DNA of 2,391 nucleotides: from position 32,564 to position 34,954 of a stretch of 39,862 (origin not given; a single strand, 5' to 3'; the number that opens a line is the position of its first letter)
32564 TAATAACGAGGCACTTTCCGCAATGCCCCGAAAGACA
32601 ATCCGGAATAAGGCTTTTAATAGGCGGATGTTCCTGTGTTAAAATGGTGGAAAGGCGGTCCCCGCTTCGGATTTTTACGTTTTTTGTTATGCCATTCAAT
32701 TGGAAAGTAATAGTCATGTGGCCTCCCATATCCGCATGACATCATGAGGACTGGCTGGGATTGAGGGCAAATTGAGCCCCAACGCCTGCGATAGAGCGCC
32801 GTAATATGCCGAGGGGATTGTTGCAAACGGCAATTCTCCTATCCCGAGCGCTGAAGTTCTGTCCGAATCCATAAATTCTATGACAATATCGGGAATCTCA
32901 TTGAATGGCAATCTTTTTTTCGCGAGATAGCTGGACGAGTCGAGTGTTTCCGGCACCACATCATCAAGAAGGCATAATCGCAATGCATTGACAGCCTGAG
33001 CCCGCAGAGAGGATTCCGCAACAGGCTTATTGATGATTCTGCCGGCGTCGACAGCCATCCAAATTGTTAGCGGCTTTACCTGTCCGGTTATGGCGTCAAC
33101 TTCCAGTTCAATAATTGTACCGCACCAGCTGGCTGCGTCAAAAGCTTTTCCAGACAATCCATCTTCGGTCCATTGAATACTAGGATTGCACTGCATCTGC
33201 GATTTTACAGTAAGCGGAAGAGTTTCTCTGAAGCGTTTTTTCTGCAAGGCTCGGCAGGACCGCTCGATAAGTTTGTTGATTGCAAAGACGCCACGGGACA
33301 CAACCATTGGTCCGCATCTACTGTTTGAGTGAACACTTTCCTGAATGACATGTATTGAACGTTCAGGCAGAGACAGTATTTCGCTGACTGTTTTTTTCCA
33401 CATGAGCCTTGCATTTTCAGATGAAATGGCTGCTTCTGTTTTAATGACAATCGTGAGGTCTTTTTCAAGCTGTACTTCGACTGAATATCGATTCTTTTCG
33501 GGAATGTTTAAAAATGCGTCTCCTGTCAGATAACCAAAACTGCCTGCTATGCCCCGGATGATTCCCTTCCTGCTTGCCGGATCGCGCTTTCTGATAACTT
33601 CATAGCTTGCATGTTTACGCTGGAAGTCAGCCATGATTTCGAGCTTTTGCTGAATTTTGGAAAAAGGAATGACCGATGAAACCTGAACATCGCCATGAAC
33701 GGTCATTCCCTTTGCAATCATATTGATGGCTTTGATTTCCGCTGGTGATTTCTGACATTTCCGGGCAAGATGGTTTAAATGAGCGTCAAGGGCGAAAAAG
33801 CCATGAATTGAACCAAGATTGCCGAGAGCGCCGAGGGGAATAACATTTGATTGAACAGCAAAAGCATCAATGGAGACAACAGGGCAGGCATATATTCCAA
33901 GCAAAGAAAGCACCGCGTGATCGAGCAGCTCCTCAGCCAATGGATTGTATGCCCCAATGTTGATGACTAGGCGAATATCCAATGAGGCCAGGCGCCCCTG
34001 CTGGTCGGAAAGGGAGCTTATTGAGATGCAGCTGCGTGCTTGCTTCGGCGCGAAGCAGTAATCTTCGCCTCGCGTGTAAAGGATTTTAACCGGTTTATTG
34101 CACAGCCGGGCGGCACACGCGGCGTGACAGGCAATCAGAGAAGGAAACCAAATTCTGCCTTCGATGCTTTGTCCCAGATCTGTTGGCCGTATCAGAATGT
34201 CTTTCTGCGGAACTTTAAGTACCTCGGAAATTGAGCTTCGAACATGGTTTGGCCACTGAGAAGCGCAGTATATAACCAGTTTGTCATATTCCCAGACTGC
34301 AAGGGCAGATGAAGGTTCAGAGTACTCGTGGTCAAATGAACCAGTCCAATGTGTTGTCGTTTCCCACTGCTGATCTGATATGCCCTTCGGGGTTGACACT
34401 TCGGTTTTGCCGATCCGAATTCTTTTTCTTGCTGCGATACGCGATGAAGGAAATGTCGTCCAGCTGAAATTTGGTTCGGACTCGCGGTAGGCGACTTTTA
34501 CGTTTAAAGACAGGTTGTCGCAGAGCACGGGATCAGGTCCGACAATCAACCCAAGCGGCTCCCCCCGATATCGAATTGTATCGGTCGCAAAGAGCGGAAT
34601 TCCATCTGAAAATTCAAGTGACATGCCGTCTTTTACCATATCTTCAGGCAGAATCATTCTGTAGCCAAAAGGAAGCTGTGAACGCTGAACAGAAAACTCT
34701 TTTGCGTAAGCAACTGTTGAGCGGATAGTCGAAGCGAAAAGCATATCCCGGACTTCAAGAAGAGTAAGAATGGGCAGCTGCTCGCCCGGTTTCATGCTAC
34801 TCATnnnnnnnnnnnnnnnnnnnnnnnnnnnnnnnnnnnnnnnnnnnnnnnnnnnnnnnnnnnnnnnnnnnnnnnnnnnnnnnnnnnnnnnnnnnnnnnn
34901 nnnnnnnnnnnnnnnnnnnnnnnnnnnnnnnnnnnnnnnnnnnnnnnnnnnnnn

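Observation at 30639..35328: Specialised NusG paralog heads, and is translationally chained to, a three-subunit molybdenum-hydroxylase-like operon plus a TP-methylase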

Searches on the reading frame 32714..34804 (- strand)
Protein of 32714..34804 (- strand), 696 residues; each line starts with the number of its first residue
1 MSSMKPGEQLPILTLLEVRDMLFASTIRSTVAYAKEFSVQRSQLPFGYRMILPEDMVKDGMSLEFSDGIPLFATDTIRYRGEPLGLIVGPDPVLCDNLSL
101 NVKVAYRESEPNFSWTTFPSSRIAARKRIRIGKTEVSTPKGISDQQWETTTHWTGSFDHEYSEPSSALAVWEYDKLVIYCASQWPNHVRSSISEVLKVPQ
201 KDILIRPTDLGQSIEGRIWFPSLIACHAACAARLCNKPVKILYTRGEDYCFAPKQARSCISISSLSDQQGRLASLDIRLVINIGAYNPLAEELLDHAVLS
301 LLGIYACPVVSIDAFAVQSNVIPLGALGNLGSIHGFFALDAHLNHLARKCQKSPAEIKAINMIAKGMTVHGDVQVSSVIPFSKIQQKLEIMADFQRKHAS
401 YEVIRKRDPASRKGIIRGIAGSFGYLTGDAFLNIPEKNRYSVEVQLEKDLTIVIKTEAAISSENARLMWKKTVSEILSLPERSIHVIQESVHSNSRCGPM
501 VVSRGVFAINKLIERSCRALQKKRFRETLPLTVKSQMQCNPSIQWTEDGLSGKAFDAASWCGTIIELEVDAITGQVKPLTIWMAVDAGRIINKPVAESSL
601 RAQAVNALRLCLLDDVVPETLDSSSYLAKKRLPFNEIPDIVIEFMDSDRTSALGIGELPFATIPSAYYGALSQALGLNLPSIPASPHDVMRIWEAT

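Call 3: search_protein_families(library=pfam, proteins=[window:32714-34804:-], max_evalue=0.01)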
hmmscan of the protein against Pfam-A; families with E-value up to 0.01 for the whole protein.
window:32714-34804:- (696 aa): 3 families
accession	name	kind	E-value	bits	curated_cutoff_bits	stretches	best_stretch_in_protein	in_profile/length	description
PF02738.23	MoCoBD_1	-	3.1e-38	131.7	27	1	150-362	31-244/244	Molybdopterin cofactor-binding domain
PF20256.3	MoCoBD_2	-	1.8e-10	41.2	27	1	398-602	5-244/283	Molybdopterin cofactor-binding domain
PF01315.27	Ald_Xan_dh_C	-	0.00053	20.7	31.3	1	17-109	11-109/110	Aldehyde oxidase and xanthine dehydrogenase, a/b hammerhead domain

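Call 4: search_protein_families(library=ncbifam, proteins=[window:32714-34804:-], max_evalue=0.01)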
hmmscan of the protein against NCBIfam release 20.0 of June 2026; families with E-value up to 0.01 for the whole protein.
window:32714-34804:- (696 aa): 13 families
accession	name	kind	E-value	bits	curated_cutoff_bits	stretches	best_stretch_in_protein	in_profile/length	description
TIGR03194.1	4hydrxCoA_A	equivalog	3.6e-35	121.6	994.55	2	16-488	20-493/746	4-hydroxybenzoyl-CoA reductase subunit alpha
TIGR03196.1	pucD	equivalog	3.9e-34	118.1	783.65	2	12-365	22-380/763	xanthine dehydrogenase subunit D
TIGR03311.1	Se_dep_XDH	equivalog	3.5e-31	108.1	830.45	1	17-666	186-821/848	selenium-dependent xanthine dehydrogenase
NF043082.1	XdhA_XDHase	equivalog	1.2e-29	103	780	2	74-489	95-509/758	xanthine dehydrogenase subunit XdhA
TIGR02965.1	xanthine_xdhB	equivalog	2e-28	99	849.5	1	66-415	78-429/758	xanthine dehydrogenase molybdopterin binding subunit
NF045668.1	pterin_aldehy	equivalog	1.3e-25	89.7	1100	1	155-690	360-901/905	molybdopterin-dependent aldehyde oxidoreductase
NF007426.0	PRK09970.1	equivalog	1.6e-24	86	916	2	74-492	100-515/761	xanthine dehydrogenase molybdenum-binding subunit XdhA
NF041018.1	glyceraldDH_alpha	equivalog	6.7e-21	74.4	790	2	72-364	95-393/741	glyceraldehyde dehydrogenase subunit alpha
TIGR02969.1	mam_aldehyde_ox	subfamily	3.9e-19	67.7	1912.3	1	18-376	602-961/1330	aldehyde oxidase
TIGR03313.1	Se_sel_red_Mo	hypoth_equivalog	4e-16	57.9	1101.9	1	109-510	339-732/951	molybdopterin-dependent oxidoreductase Mo/Fe-S-binding subunit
NF040766.1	CODH_aero_grp5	exception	3.9e-15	55.1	950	1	73-364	97-397/785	aerobic carbon-monoxide dehydrogenase large subunit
NF041671.1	peri_hyde_PaoC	equivalog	3.3e-14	52.2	1180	1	151-361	182-386/735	aldehyde oxidoreductase molybdenum-binding subunit PaoC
TIGR02416.1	CO_dehy_Mo_lg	equivalog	0.00046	18.5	991.15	1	175-365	204-397/770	aerobic carbon-monoxide dehydrogenase large subunit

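Call 21: find_homologous_proteins(query=window:32714-34804:-, max_evalue=1e-10)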
Query window:32714-34804:- (696 aa): 93 proteins with E <= 1e-10 among 8000 candidates.
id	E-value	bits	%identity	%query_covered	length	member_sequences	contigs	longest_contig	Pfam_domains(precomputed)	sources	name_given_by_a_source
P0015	0.0e+0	1575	100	100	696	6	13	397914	PF02738.24,PF20256.4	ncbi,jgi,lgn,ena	-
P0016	0.0e+0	1327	83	100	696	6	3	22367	PF02738.24,PF20256.4,PF01315.28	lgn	-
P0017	0.0e+0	1319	82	100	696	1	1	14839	PF02738.24,PF20256.4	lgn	-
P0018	8.4e-236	802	49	100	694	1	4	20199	PF02738.24,PF20256.4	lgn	-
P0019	1.0e-230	786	49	100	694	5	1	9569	PF02738.24,PF20256.4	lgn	-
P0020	2.4e-229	781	48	100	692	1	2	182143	PF02738.24,PF20256.4,PF01315.28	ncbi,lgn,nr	ncbi:MAG TPA: xanthine dehydrogenase family protein [Rectinemataceae bacterium]|nr:xanthine dehydrog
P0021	4.0e-229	780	48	100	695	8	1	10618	PF02738.24,PF20256.4,PF01315.28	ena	-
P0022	5.2e-229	780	49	99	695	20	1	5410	PF02738.24,PF20256.4,PF01315.28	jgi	-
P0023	6.5e-229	780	49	97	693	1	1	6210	PF02738.24,PF20256.4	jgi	jgi:CO/xanthine dehydrogenase Mo-binding subunit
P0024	3.0e-228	777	49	99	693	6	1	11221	PF02738.24,PF20256.4,PF01315.28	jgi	-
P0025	4.7e-227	773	49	99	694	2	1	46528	PF02738.24,PF20256.4,PF01315.28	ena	-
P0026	5.7e-227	773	49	99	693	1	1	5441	PF02738.24,PF20256.4,PF01315.28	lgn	-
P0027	1.8e-226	772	49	100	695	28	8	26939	PF02738.24,PF20256.4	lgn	-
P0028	2.3e-226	771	49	99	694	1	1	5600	PF02738.24,PF20256.4,PF01315.28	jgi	-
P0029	8.6e-224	763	48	99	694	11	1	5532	PF02738.24,PF20256.4,PF01315.28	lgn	-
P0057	3.2e-107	378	33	96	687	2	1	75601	PF02738.24,PF20256.4,PF01315.28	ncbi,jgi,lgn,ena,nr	ncbi:MAG: molybdopterin-dependent oxidoreductase [Spirochaetes bacterium]|nr:molybdopterin-dependent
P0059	1.1e-93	333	31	96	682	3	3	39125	PF02738.24,PF20256.4,PF01315.28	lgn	-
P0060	5.5e-69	251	26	97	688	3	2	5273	PF02738.24,PF20256.4,PF01315.28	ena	-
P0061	5.7e-69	251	26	98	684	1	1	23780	PF02738.24,PF20256.4,PF01315.28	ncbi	-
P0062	9.5e-65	237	26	96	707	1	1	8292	PF02738.24,PF20256.4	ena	-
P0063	5.2e-64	235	27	97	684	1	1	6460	PF02738.24,PF20256.4,PF01315.28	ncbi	-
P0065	3.5e-59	219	25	89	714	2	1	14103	PF02738.24,PF20256.4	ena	-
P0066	2.5e-57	213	27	98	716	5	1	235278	PF02738.24,PF20256.4,PF01315.28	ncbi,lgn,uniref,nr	ncbi:CO/xanthine dehydrogenase Mo-binding subunit [Hydrogenispora ethanolica]|uniref:CO/xanthine deh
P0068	1.5e-54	203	26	89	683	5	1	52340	PF02738.24,PF20256.4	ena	-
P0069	7.0e-54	201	28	77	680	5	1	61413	PF02738.24,PF20256.4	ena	-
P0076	1.9e-32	130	23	89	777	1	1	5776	PF02738.24,PF20256.4,PF01315.28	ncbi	-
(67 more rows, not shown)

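Call 23: find_related_loci(query=A1, collection=genome_contigs, flank=7000)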
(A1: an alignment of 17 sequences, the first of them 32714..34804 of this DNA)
Query A1 (696 aa) in genome_contigs; peptide patterns used: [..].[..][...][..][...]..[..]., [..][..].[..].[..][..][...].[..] (x = any residue, [..] = any of these).
337 stretches matched a pattern; 221 encode a relative of the query (tblastn E <= 1e-3); the best 80 are kept; 80 distinct loci.
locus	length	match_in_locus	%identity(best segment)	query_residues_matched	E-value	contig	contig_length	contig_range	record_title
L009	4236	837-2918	82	1-694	0e+0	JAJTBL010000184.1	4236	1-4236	MAG: Spirochaetia bacterium isolate MS_R2_13 NODE_4118_length_4236_cov_3.567568, whole genome shotgun sequence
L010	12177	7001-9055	49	8-694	0e+0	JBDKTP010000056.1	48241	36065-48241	MAG: Rectinema sp. isolate 7_bin.33 c_000000261387, whole genome shotgun sequence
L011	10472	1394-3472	48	1-695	0e+0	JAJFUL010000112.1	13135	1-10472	MAG: Spirochaetaceae bacterium isolate bin.451 k141_3330763, whole genome shotgun sequence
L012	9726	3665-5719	48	8-694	0e+0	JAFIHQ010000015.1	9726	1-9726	MAG: Treponema sp. isolate HJP_bin34 k141_12895, whole genome shotgun sequence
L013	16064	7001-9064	49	8-696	0e+0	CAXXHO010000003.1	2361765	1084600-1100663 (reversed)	MAG: Treponemataceae bacterium isolate 993fe4e0-e8d4-426d-abe3-fbd43088238e genome assembly, contig: contig_3, whole gen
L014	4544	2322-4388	49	7-696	0e+0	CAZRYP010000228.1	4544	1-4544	MAG TPA_asm: uncultured Treponemataceae bacterium isolate SRP062349_co5_159 genome assembly, contig: NODE_15371_length_4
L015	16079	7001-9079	48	1-695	0e+0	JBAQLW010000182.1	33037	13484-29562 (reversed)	MAG: Rectinemataceae bacterium isolate MFD12106_ilm_asm_bin9 k127_5198, whole genome shotgun sequence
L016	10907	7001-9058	49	8-695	0e+0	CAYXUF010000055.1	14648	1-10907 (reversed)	MAG TPA_asm: uncultured Treponemataceae bacterium isolate SRP220891_co1_245 genome assembly, contig: NODE_7834_length_14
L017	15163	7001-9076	48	1-696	0e+0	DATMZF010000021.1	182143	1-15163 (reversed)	MAG TPA_asm: Rectinemataceae bacterium isolate SMAG_U13167 k141_103872, whole genome shotgun sequence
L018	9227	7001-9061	46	8-695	0e+0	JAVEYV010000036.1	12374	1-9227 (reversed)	MAG: Spirochaetia bacterium isolate BF4_5 NODE_16338_length_12374_cov_3.764922_Biofilm4, whole genome shotgun sequence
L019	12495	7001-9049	45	11-695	0e+0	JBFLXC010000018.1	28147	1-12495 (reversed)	MAG: Spirochaetota bacterium isolate MAG048 MAG048_18, whole genome shotgun sequence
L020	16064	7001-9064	49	8-696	0e+0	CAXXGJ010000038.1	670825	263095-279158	MAG: Treponemataceae bacterium isolate 6a85829b-35e2-45d0-a737-03f494f2811a genome assembly, contig: contig_38, whole ge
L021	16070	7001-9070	46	5-695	0e+0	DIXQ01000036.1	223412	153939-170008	MAG TPA_asm: Spirochaetaceae bacterium UBA6076 UBA6076_contig_316, whole genome shotgun sequence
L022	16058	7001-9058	47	10-696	0e+0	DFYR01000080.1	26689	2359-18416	MAG TPA_asm: Spirochaetaceae bacterium UBA4077 UBA4077_contig_15343, whole genome shotgun sequence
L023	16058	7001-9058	46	10-696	0e+0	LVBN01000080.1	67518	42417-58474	MAG: Spirochaetales bacterium Spiro_12 Spiro_12_contig_3966, whole genome shotgun sequence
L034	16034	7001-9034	38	16-695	4e-162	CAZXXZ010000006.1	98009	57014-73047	MAG TPA_asm: uncultured Treponemataceae bacterium isolate SRP167436_co1_362 genome assembly, contig: NODE_188_length_980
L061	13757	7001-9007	32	18-689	1e-115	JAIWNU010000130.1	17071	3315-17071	MAG: Treponema sp. isolate M74 contig-93_3587, whole genome shotgun sequence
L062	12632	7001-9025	32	12-689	2e-115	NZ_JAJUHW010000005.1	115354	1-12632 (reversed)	MAG: Gracilinema caldarium isolate bin74 k141_14892_length_115354_cov_21.3936, whole genome shotgun sequence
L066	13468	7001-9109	33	19-695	7e-112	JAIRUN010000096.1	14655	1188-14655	MAG: Treponema sp. isolate Cyl330_bin23 k119_834869, whole genome shotgun sequence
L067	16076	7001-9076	32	19-695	8e-112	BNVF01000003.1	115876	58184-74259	Spirochaetia bacterium MS502-93 DNA, sequence003, whole genome shotgun sequence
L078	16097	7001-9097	32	22-695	2e-108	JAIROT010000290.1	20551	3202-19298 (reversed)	MAG: Treponema sp. isolate Cd354_bin93 k119_2202742, whole genome shotgun sequence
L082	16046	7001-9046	30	18-695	6e-108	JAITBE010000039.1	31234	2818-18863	MAG: Spirochaetaceae bacterium isolate Ncb351_bin73 k119_2922573, whole genome shotgun sequence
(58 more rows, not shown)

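Call 27: search_protein_families(library=pfam, proteins=[L062:3684-4220:+, L062:4251-5732:+, L062:5683-6972:+, L062:3109-3582:-, L062:1514-3085:-, L062:10539-11108:+, L062:11098-12195:+, L034:4124-5797:+, L034:5781-6950:+, L034:11177-11971:+], max_evalue=0.001)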
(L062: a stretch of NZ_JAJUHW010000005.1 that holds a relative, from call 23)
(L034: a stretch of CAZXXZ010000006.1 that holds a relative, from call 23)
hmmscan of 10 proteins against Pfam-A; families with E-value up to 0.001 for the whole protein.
L062:3684-4220:+ (178 aa): 1 family
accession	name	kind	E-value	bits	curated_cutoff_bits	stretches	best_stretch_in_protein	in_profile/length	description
PF02357.24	NusG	-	3.3e-09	37.6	22.2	1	8-106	1-90/93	Transcription termination factor nusG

L062:4251-5732:+ (493 aa): 12 families
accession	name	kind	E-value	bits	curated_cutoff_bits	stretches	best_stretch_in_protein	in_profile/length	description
PF02719.21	Polysacc_synt_2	-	2.4e-113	378.6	20.2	1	149-436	1-291/293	Polysaccharide biosynthesis protein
PF01370.27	Epimerase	-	4.6e-31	108.5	20.9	1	149-362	1-224/240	NAD dependent epimerase/dehydratase family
PF16363.11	GDP_Man_Dehyd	-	1e-21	78.2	27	1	150-393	1-266/332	GDP-mannose 4,6 dehydratase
PF04321.23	RmlD_sub_bind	-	8.2e-19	68.2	27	1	148-340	2-175/287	RmlD substrate binding domain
PF07993.18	NAD_binding_4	-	1.7e-13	50.8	20.1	1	151-281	1-140/258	Male sterility protein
PF01073.25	3Beta_HSD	-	3.9e-12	46.2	22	1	150-283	1-122/280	3-beta hydroxysteroid dehydrogenase/isomerase family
PF00106.31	adh_short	-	7.5e-08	32.5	26.6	1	147-302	1-164/195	short chain dehydrogenase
PF08659.16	KR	-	8.7e-08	32.7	22.6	1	149-276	3-135/180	KR domain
PF13727.12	CoA_binding_3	-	8.6e-07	29.6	25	1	11-95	82-167/175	CoA-binding domain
PF13460.12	NAD_binding_10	-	1.4e-06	28.7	27.2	1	153-281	1-102/184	NAD(P)H-binding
PF05368.20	NmrA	-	4.6e-05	23.6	27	1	147-344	3-180/298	NmrA-like family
PF17836.7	PglD_N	-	0.00026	21.9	23.4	1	8-77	1-65/78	PglD N-terminal domain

L062:5683-6972:+ (429 aa): 2 families
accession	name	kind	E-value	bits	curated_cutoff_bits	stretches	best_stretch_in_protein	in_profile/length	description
PF01041.23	DegT_DnrJ_EryC1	-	1.8e-110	370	19.8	1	26-420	3-359/360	DegT/DnrJ/EryC1/StrS aminotransferase family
PF00155.27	Aminotran_1_2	-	7.8e-06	25.7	19.7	1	49-145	44-145/361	Aminotransferase class I and II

L062:3109-3582:- (157 aa): 0 families

L062:1514-3085:- (523 aa): 1 family
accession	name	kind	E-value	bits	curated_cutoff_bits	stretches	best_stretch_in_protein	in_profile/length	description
PF05036.18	SPOR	-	0.00011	22.9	21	1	448-519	2-74/76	SPOR domain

L062:10539-11108:+ (189 aa): 2 families
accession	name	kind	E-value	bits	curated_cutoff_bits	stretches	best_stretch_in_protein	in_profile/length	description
PF13412.12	HTH_24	-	1.4e-05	25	21.9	1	10-56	6-48/48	Winged helix-turn-helix DNA-binding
PF01047.28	MarR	-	7.3e-05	23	24.6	1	5-56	1-48/59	MarR family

L062:11098-12195:+ (365 aa): 2 families
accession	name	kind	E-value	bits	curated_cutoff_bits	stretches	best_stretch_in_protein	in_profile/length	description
PF01761.26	DHQ_synthase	-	1.2e-36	125.3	24.2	1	63-175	2-114/115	3-dehydroquinate synthase N-terminal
PF24621.2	DHQS_C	-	9.2e-35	120.1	27.6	1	177-332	1-144/144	3-dehydroquinate synthase C-terminal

L034:4124-5797:+ (557 aa): 10 families
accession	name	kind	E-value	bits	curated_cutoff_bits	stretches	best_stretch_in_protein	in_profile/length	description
PF02719.21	Polysacc_synt_2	-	3.3e-109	365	20.2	1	211-499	1-290/293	Polysaccharide biosynthesis protein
PF01370.27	Epimerase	-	3.5e-28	99.1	20.9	1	211-423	1-221/240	NAD dependent epimerase/dehydratase family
PF16363.11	GDP_Man_Dehyd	-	2.9e-17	63.6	27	1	212-451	1-260/332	GDP-mannose 4,6 dehydratase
PF04321.23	RmlD_sub_bind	-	2.9e-17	63.1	27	1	210-404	2-175/287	RmlD substrate binding domain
PF01073.25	3Beta_HSD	-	2.2e-10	40.5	22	1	212-345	1-122/280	3-beta hydroxysteroid dehydrogenase/isomerase family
PF13727.12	CoA_binding_3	-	3e-09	37.6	25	1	58-166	67-175/175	CoA-binding domain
PF07993.18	NAD_binding_4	-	2.1e-08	34.1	20.1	1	213-344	1-141/258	Male sterility protein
PF08659.16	KR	-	1.4e-06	28.8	22.6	1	211-338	3-135/180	KR domain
PF02629.25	CoA_binding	-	2.2e-05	25.6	22.3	1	69-142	4-74/97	CoA binding domain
PF13460.12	NAD_binding_10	-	4.6e-05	23.8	27.2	1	215-346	1-105/184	NAD(P)H-binding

L034:5781-6950:+ (389 aa): 2 families
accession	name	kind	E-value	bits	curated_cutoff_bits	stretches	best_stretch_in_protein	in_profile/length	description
PF01041.23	DegT_DnrJ_EryC1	-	8.6e-111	371.1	19.8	1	14-380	2-359/360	DegT/DnrJ/EryC1/StrS aminotransferase family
PF00155.27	Aminotran_1_2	-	1.5e-06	28.1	19.7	1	36-162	42-188/361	Aminotransferase class I and II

L034:11177-11971:+ (264 aa): 1 family
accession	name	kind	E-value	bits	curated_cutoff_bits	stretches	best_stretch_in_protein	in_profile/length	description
PF20424.3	PilZN3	-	6.6e-07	29.9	27.4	1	8-133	5-130/135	PilZN3 domain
